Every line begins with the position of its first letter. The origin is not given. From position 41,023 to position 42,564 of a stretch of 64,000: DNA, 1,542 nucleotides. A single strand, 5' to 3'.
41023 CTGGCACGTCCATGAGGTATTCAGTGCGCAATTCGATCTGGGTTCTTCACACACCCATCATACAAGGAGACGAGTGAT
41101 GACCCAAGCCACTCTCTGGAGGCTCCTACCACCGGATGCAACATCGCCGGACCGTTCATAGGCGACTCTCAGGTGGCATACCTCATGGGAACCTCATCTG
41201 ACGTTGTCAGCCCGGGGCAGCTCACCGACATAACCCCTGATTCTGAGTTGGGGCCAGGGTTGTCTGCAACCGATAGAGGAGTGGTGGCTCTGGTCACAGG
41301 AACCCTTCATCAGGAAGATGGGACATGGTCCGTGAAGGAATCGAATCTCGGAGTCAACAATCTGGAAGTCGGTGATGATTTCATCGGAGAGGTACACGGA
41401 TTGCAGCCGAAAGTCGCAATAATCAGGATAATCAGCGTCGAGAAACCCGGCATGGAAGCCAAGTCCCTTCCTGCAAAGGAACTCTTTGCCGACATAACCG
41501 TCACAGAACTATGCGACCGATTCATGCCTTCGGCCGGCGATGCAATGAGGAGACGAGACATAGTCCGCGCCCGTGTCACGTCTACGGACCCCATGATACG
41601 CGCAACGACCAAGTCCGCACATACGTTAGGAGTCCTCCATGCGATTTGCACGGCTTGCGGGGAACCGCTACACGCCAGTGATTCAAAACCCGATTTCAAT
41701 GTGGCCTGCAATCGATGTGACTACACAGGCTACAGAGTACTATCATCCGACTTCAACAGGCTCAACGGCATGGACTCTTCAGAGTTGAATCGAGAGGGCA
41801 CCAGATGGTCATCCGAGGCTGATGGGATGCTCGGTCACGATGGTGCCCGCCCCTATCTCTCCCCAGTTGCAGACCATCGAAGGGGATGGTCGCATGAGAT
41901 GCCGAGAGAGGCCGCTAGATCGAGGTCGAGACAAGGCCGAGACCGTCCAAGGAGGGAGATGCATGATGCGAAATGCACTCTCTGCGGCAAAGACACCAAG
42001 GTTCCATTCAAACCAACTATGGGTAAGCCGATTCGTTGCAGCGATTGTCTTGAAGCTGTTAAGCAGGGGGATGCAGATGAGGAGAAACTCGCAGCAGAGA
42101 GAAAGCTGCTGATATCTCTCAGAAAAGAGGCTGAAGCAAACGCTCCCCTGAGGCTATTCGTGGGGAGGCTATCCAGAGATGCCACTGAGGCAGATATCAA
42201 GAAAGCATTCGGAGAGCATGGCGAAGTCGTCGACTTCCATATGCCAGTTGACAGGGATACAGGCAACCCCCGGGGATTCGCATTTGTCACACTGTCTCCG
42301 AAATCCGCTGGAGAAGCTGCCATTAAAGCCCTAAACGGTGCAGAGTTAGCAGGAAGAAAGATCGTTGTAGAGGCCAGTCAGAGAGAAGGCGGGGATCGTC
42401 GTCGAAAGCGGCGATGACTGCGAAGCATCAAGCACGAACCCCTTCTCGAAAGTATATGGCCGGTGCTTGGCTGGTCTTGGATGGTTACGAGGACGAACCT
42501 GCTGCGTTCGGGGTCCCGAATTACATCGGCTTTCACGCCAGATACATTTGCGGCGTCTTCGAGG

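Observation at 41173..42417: Exosome cap subunit Csl4 fused to a CxxC-x17-CxxC zinc ribbon and a canonical RRM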

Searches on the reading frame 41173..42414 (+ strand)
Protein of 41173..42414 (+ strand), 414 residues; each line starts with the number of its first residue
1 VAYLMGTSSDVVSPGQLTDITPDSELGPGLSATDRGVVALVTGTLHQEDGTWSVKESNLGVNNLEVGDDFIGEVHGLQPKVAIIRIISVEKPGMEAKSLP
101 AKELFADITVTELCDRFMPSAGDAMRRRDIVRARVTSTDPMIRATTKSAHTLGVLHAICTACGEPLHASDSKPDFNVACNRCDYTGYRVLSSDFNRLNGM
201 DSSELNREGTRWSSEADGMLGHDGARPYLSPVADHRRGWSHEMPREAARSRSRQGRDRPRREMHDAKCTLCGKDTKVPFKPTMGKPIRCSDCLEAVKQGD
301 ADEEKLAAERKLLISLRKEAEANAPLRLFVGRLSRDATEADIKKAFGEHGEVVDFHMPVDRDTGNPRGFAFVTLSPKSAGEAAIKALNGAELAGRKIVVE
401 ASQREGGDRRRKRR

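Call 3: search_protein_families(library=pfam, proteins=[window:41173-42414:+], max_evalue=1)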
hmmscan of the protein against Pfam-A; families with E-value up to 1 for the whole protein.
window:41173-42414:+ (414 aa): 7 families
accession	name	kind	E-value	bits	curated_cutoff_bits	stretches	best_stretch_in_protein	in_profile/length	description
PF00076.28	RRM_1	-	2.9e-17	62.7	20.7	1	328-397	1-69/70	RNA recognition motif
PF23477.1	zf_Tbcl_2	-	1.2e-13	50.9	27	1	261-295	1-35/37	Probable treble clef zinc finger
PF24042.1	DUF7351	-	0.00019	21.7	31.2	1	158-205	3-49/177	Domain of unknown function (DUF7351)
PF12773.13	DZR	-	0.015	15.9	27.3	0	157-184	13-32/45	Double zinc ribbon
PF07530.16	PRE_C2HC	-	0.044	14.3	22.1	1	340-405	2-65/68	Associated with zinc fingers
PF16367.11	RRM_7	-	0.11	13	27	1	327-357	3-34/94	RNA recognition motif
PF18311.7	Rrp40_N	-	0.22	11.7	26.9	1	26-48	3-26/40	Exosome complex exonuclease Rrp40 N-terminal domain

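Call 4: search_protein_families(library=ncbifam, proteins=[window:41173-42414:+], max_evalue=1)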
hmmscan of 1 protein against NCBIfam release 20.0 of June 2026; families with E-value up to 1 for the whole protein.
window:41173-42414:+ (414 aa): 12 families
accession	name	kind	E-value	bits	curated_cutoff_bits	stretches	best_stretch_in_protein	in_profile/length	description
NF034126.3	PRK09521.1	equivalog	3.9e-22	78.9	90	1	11-194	2-178/180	exosome complex RNA-binding protein Csl4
NF058537.1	Rbp_regulator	equivalog_domain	3.1e-18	65.8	100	1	328-402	2-76/79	RNA-binding regulator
TIGR01622.1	SF-CC1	subfamily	1.1e-15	57.7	231.65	1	318-402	212-296/500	splicing factor, CC1-like family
TIGR04272.1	cxxc_cxxc_Mbark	domain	6.1e-14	51.5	36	1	261-296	1-36/37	CxxC-x17-CxxC domain-containing protein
TIGR01642.1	U2AF_lg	subfamily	1.7e-09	36.7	310.3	1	322-400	293-371/510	U2 snRNP auxilliary factor, large subunit, splicing factor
TIGR01661.1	ELAV_HUD_SF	subfamily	4.1e-08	33.2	279.1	1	318-400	261-343/351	ELAV/HuD family splicing factor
TIGR01648.1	hnRNP-R-Q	subfamily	8.3e-08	31.5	317.85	1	327-399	60-132/577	hnRNP-R, Q splicing factor family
TIGR01659.1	sex-lethal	subfamily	2.2e-07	30.9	486.2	1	326-389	194-257/346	sex-lethal family splicing factor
TIGR01628.1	PABP-1234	subfamily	6.3e-07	28.9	497.1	1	324-405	284-364/595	polyadenylate binding protein, human types 1, 2, 3, 4 family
TIGR01645.1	half-pint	subfamily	2.2e-05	23.4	443.95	1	327-401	108-180/607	poly-U binding splicing factor, half-pint family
NF041070.1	carrier_LysW_Arch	domain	0.082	13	75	1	266-292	3-29/57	alpha-aminoadipate/glutamate carrier protein LysW/ArgW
NF001380.0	PRK00279.1-2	equivalog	0.17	11.2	251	0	157-184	128-155/216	adenylate kinase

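Call 5: find_homologous_proteins(query=window:41173-42414:+, max_evalue=0.00001)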
Query window:41173-42414:+ (414 aa): 220 proteins with E <= 0.00001 among 8000 candidates; the best 120 are listed.
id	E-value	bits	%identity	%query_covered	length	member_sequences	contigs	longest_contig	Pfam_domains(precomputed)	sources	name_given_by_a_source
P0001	1.8e-253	859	92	99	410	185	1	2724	PF00076.29,PF23477.2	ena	-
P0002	2.6e-244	829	90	99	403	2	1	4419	PF00076.29,PF23477.2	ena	-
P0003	1.3e-209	715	75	99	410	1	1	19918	PF00076.29,PF23477.2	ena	-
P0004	1.8e-209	714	75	99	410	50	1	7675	PF00076.29,PF23477.2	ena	-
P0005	9.9e-209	712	75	99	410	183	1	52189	PF00076.29,PF23477.2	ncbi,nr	ncbi:MAG: CxxC-x17-CxxC domain-containing protein [Candidatus Thermoplasmatota archaeon]|nr:CxxC-x17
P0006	6.2e-208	709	75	100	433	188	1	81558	PF00076.29,PF23477.2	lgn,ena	-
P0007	3.1e-207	707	74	99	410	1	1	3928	PF00076.29,PF23477.2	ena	-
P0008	1.8e-190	652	69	99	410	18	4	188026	PF00076.29,PF23477.2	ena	-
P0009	3.4e-136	473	54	96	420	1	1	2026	PF00076.29,PF23477.2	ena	-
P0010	1.5e-135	471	54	97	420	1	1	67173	PF00076.29,PF23477.2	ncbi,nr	ncbi:MAG: hypothetical protein CMA47_04795 [Euryarchaeota archaeon]|nr:hypothetical protein [Euryarc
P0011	1.6e-135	471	54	96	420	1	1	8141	PF00076.29,PF23477.2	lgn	-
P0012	2.3e-135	470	54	96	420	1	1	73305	PF00076.29,PF23477.2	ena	-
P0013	5.1e-135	469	54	95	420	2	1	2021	PF00076.29,PF23477.2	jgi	-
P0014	5.4e-135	469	54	95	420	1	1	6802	PF00076.29,PF23477.2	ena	-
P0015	9.1e-135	468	54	97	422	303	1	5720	PF00076.29,PF23477.2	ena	-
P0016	1.5e-134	467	54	97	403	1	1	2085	PF00076.29,PF23477.2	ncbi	-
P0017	4.2e-134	466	54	95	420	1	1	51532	PF00076.29,PF23477.2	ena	-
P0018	5.1e-134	466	53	96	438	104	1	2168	PF00076.29,PF23477.2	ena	-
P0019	2.1e-133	464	53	95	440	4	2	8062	PF00076.29,PF23477.2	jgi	-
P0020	5.8e-133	462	52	96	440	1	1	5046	PF00076.29,PF23477.2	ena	-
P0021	5.8e-133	462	53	97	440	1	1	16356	PF00076.29,PF23477.2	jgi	-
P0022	5.8e-133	462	53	97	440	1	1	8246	PF00076.29,PF23477.2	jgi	-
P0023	6.4e-133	462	53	98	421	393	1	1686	PF00076.29,PF23477.2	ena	-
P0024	6.5e-133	462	52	96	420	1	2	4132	PF00076.29,PF23477.2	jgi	-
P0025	7.4e-133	462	52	98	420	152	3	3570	PF00076.29,PF23477.2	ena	-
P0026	8.5e-133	462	52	96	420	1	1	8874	PF00076.29,PF23477.2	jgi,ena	-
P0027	8.7e-133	462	53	97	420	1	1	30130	PF00076.29,PF24042.2,PF23477.2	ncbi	-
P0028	9.4e-133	461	53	97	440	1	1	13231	PF00076.29,PF23477.2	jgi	-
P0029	9.9e-133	461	53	97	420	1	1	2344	PF00076.29,PF24042.2,PF23477.2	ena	-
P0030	1.1e-132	461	52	97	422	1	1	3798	PF00076.29,PF23477.2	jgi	-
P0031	1.5e-132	461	53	97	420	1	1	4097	PF00076.29,PF24042.2,PF23477.2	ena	-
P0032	1.6e-132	461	53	97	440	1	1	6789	PF00076.29,PF23477.2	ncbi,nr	ncbi:MAG: hypothetical protein CMA88_02440 [Euryarchaeota archaeon]|nr:hypothetical protein [Euryarc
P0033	2.1e-132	460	54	94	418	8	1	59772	PF00076.29,PF23477.2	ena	-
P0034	2.5e-132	460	52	97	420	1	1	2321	PF00076.29,PF23477.2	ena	-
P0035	2.6e-132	460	52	97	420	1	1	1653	PF00076.29,PF23477.2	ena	-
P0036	3.1e-132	460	51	96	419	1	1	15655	PF00076.29,PF23477.2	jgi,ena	-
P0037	4.7e-132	459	53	97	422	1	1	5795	PF00076.29,PF23477.2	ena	-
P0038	8.5e-132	458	52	97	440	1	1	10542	PF00076.29,PF23477.2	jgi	-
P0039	1.0e-131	458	53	95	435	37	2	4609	PF00076.29,PF23477.2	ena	-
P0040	1.1e-131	458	52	97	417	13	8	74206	PF00076.29,PF23477.2,PF16367.12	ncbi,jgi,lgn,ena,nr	ncbi:MAG: hypothetical protein CMA28_04820 [Euryarchaeota archaeon]|jgi:cold-inducible RNA-binding p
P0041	1.1e-131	458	52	97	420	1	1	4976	PF00076.29,PF23477.2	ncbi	-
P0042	1.2e-131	458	52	97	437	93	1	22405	PF00076.29,PF23477.2,PF16367.12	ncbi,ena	-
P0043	1.6e-131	457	53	97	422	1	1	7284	PF00076.29,PF23477.2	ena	-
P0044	1.7e-131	457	52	98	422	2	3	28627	PF00076.29,PF23477.2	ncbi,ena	ncbi:MAG: CxxC-x17-CxxC domain-containing protein [Candidatus Thalassarchaeum sp.]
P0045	2.8e-131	457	52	97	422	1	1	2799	PF00076.29,PF23477.2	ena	-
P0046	3.1e-131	456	53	97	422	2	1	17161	PF00076.29,PF23477.2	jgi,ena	jgi:CxxC-x17-CxxC domain-containing protein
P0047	4.3e-131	456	52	97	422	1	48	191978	PF00076.29,PF23477.2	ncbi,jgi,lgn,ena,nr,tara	ncbi:MAG: hypothetical protein OSB22_03010 [Candidatus Poseidoniales archaeon]|jgi:CxxC-x17-CxxC dom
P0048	4.9e-131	456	52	97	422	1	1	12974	PF00076.29,PF23477.2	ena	-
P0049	5.0e-131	456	52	97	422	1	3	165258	PF00076.29,PF23477.2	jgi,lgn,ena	-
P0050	6.7e-131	455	51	99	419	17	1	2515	PF00076.29,PF24042.2,PF23477.2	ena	-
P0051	6.8e-131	455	52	97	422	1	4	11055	PF00076.29,PF23477.2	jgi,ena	-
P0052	7.6e-131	455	52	97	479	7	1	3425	PF00076.29,PF23477.2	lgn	-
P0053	8.6e-131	455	52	99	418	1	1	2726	PF00076.29,PF23477.2,PF16367.12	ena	-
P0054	8.6e-131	455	53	96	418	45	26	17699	PF00076.29,PF23477.2,PF16367.12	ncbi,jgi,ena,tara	tara:strand:- start:1346 stop:2602 length:1257 start_codon:yes stop_codon:yes gene_type:complete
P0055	1.3e-130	454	53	97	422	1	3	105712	PF00076.29,PF23477.2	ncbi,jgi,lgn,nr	ncbi:MAG: hypothetical protein CXT65_00785 [Methanobacteriota archaeon]|nr:MAG: hypothetical protein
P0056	1.3e-130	454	52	97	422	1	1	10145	PF00076.29,PF23477.2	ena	-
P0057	1.5e-130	454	53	97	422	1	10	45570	PF00076.29,PF23477.2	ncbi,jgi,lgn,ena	ncbi:MAG: CxxC-x17-CxxC domain-containing protein [Candidatus Poseidoniia archaeon]|jgi:CxxC-x17-Cxx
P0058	1.5e-130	454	52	97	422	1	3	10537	PF00076.29,PF23477.2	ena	-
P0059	1.6e-130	454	52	96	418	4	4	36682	PF00076.29,PF23477.2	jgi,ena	-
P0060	1.9e-130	454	52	97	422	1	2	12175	PF00076.29,PF23477.2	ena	-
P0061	2.0e-130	454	51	97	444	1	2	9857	PF00076.29,PF23477.2,PF16367.12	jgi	jgi:CxxC-x17-CxxC domain-containing protein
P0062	2.2e-130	454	51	97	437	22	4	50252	PF00076.29,PF23477.2,PF16367.12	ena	-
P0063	2.3e-130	454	52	97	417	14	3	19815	PF00076.29,PF23477.2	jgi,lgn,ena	-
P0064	2.3e-130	454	52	97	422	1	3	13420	PF00076.29,PF23477.2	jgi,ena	jgi:CxxC-x17-CxxC domain-containing protein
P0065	2.6e-130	453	51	97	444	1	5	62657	PF00076.29,PF23477.2,PF16367.12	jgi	jgi:CxxC-x17-CxxC domain-containing protein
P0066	2.6e-130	453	51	97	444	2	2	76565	PF00076.29,PF23477.2,PF16367.12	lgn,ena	-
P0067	2.9e-130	453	51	97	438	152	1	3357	PF00076.29,PF23477.2,PF16367.12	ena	-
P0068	3.4e-130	453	52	96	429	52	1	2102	PF00076.29,PF23477.2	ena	-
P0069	3.7e-130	453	51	97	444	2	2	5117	PF00076.29,PF23477.2,PF16367.12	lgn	-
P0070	4.2e-130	453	51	97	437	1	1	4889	PF00076.29,PF23477.2,PF16367.12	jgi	-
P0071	4.7e-130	453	52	98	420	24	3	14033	PF00076.29,PF23477.2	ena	-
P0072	4.8e-130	453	52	97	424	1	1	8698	PF00076.29,PF23477.2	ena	-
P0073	4.8e-130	453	52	98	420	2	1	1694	PF00076.29,PF23477.2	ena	-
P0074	7.1e-130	452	50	99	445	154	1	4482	PF00076.29,PF23477.2,PF16367.12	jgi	jgi:CxxC-x17-CxxC domain-containing protein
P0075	8.2e-130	452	51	97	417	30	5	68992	PF00076.29,PF23477.2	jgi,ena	-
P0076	1.8e-129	451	51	96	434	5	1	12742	PF00076.29,PF23477.2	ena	-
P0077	1.9e-129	451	51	97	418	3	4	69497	PF00076.29,PF23477.2,PF16367.12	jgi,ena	-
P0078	2.1e-129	450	51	97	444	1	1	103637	PF00076.29,PF23477.2,PF16367.12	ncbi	-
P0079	2.2e-129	450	51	99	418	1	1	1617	PF00076.29,PF23477.2,PF16367.12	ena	-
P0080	2.8e-129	450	52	99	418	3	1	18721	PF00076.29,PF23477.2,PF16367.12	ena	-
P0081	4.3e-129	449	52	96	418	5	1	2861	PF00076.29,PF23477.2,PF16367.12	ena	-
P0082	5.5e-129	449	51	96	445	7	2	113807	PF00076.29,PF23477.2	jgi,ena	-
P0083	7.7e-129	449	52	96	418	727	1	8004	PF00076.29,PF23477.2,PF16367.12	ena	-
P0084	8.1e-129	449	52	96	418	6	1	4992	PF00076.29,PF23477.2,PF16367.12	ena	-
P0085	9.3e-129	448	50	98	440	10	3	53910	PF00076.29,PF23477.2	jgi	-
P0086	1.1e-128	448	51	99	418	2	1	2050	PF00076.29,PF23477.2,PF16367.12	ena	-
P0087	1.2e-128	448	49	97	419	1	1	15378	PF00076.29,PF23477.2,PF16367.12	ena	-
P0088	1.4e-128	448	49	97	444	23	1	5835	PF00076.29,PF23477.2,PF16367.12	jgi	-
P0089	2.1e-128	447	51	99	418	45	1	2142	PF00076.29,PF23477.2,PF28441.1,PF16367.12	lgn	-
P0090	2.1e-128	447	51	96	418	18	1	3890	PF00076.29,PF23477.2,PF16367.12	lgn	-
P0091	3.0e-128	447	50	97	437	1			PF00076.29,PF23477.2,PF16367.12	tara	tara:strand:- start:2369 stop:3682 length:1314 start_codon:yes stop_codon:yes gene_type:complete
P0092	3.8e-128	446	51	96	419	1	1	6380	PF00076.29,PF23477.2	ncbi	-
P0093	3.8e-128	446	52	94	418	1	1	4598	PF00076.29,PF23477.2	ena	-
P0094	5.7e-128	446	50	96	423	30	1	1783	PF00076.29,PF23477.2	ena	-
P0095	9.1e-128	445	50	96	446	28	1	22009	PF00076.29,PF23477.2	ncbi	-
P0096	1.6e-127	444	51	97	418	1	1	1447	PF00076.29,PF23477.2,PF16367.12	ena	-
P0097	1.7e-127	444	49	97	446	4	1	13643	PF00076.29,PF23477.2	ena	-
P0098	2.0e-127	444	54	89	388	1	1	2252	PF00076.29,PF23477.2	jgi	jgi:CxxC-x17-CxxC domain-containing protein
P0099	2.5e-127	444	54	89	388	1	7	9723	PF00076.29,PF23477.2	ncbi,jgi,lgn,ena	jgi:CxxC-x17-CxxC domain-containing protein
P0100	2.7e-127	444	51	99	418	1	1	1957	PF00076.29,PF23477.2,PF16367.12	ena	-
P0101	3.9e-127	443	49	97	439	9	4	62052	PF00076.29,PF23477.2,PF16367.12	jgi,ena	-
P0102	4.2e-127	443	50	96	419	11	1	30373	PF00076.29,PF23477.2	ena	-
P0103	4.3e-127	443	51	98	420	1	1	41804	PF00076.29,PF23477.2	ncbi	-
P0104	4.3e-127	443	51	98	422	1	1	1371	PF00076.29,PF23477.2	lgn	-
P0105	4.4e-127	443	54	89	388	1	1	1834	PF00076.29,PF23477.2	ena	-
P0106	5.0e-127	443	50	99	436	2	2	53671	PF00076.29,PF23477.2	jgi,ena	-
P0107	5.7e-127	442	51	98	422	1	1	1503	PF00076.29,PF23477.2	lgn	-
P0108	7.3e-127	442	51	96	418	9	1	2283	PF00076.29,PF23477.2,PF16367.12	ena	-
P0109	7.9e-127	442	50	96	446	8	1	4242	PF00076.29,PF23477.2,PF16367.12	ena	-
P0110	8.4e-127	442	51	96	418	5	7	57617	PF00076.29,PF23477.2,PF28441.1,PF16367.12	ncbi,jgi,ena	-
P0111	1.3e-126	441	52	98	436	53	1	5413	PF00076.29,PF23477.2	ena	-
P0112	2.2e-126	441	51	99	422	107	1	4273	PF00076.29,PF23477.2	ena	-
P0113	2.6e-126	440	50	95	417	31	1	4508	PF00076.29,PF23477.2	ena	-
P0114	2.8e-126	440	54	89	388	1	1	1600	PF00076.29,PF23477.2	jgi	jgi:CxxC-x17-CxxC domain-containing protein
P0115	3.9e-126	440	49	94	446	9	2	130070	PF00076.29,PF23477.2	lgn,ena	-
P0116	4.1e-126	440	49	97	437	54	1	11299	PF00076.29,PF23477.2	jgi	jgi:CxxC-x17-CxxC domain-containing protein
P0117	8.2e-126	439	52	97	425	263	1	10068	PF00076.29,PF23477.2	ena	-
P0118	1.9e-125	437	51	96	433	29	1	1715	PF00076.29,PF23477.2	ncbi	-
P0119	2.2e-125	437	52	96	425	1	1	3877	PF00076.29,PF23477.2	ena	-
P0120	2.3e-125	437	52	94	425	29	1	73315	PF00076.29,PF23477.2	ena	-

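Call 7: search_solved_structures(query=window:41173-42414:+, max_evalue=0.01, show_alignments=2)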
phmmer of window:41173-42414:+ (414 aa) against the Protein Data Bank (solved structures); distinct sequences matched with E-value up to 0.01: 267 (the best 60 are shown).
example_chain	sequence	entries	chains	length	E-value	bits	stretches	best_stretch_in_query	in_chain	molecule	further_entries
6r5k_D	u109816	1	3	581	4.1e-21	78.9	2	321-405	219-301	Polyadenylate-binding protein, cytoplasmic and nuclear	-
5x8p_v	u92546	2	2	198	3.7e-18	69.2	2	320-404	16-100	protein cS22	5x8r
5mmj_v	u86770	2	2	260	1e-17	67.7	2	320-404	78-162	30S ribosomal protein 2, chloroplastic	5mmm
5z56_4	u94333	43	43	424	1.8e-15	60.4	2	321-401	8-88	Splicing factor 3B subunit 4 | SF3b49, Splicing factor 3B subunit 4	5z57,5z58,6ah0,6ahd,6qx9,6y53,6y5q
2cjk_A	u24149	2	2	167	6.2e-15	58.6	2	326-386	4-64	NUCLEAR POLYADENYLATED RNA-BINDING PROTEIN 4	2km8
7zir_C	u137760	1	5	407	1.4e-14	57.4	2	323-378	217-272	Heterogeneous nuclear ribonucleoprotein D-like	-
2mpu_A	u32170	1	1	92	2.4e-14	56.7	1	323-406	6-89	RBP1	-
1fxl_A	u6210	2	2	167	1.8e-13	53.8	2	325-395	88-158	PARANEOPLASTIC ENCEPHALOMYELITIS ANTIGEN HUD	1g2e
7z3x_A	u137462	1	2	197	1.5e-12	50.8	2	324-400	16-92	Poly(U)-binding-splicing factor PUF60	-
1fnx_H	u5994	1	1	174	1.5e-12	50.8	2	324-394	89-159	HU ANTIGEN C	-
4c7q_A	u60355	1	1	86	1.6e-12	50.6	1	323-403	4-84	RNA-BINDING GLYCINE-RICH PROTEIN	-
2mb0_B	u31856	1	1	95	1.7e-12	50.6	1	321-406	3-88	RNA-binding motif protein, X chromosome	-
4ed5_A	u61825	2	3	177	1.8e-12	50.5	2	318-395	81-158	ELAV-like protein 1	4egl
2mks_A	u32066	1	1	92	2.4e-12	50.1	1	320-403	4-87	RNA-binding motif protein, X chromosome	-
6q2i_A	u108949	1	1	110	2.8e-12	49.8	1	323-405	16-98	Cleavage stimulation factor subunit 2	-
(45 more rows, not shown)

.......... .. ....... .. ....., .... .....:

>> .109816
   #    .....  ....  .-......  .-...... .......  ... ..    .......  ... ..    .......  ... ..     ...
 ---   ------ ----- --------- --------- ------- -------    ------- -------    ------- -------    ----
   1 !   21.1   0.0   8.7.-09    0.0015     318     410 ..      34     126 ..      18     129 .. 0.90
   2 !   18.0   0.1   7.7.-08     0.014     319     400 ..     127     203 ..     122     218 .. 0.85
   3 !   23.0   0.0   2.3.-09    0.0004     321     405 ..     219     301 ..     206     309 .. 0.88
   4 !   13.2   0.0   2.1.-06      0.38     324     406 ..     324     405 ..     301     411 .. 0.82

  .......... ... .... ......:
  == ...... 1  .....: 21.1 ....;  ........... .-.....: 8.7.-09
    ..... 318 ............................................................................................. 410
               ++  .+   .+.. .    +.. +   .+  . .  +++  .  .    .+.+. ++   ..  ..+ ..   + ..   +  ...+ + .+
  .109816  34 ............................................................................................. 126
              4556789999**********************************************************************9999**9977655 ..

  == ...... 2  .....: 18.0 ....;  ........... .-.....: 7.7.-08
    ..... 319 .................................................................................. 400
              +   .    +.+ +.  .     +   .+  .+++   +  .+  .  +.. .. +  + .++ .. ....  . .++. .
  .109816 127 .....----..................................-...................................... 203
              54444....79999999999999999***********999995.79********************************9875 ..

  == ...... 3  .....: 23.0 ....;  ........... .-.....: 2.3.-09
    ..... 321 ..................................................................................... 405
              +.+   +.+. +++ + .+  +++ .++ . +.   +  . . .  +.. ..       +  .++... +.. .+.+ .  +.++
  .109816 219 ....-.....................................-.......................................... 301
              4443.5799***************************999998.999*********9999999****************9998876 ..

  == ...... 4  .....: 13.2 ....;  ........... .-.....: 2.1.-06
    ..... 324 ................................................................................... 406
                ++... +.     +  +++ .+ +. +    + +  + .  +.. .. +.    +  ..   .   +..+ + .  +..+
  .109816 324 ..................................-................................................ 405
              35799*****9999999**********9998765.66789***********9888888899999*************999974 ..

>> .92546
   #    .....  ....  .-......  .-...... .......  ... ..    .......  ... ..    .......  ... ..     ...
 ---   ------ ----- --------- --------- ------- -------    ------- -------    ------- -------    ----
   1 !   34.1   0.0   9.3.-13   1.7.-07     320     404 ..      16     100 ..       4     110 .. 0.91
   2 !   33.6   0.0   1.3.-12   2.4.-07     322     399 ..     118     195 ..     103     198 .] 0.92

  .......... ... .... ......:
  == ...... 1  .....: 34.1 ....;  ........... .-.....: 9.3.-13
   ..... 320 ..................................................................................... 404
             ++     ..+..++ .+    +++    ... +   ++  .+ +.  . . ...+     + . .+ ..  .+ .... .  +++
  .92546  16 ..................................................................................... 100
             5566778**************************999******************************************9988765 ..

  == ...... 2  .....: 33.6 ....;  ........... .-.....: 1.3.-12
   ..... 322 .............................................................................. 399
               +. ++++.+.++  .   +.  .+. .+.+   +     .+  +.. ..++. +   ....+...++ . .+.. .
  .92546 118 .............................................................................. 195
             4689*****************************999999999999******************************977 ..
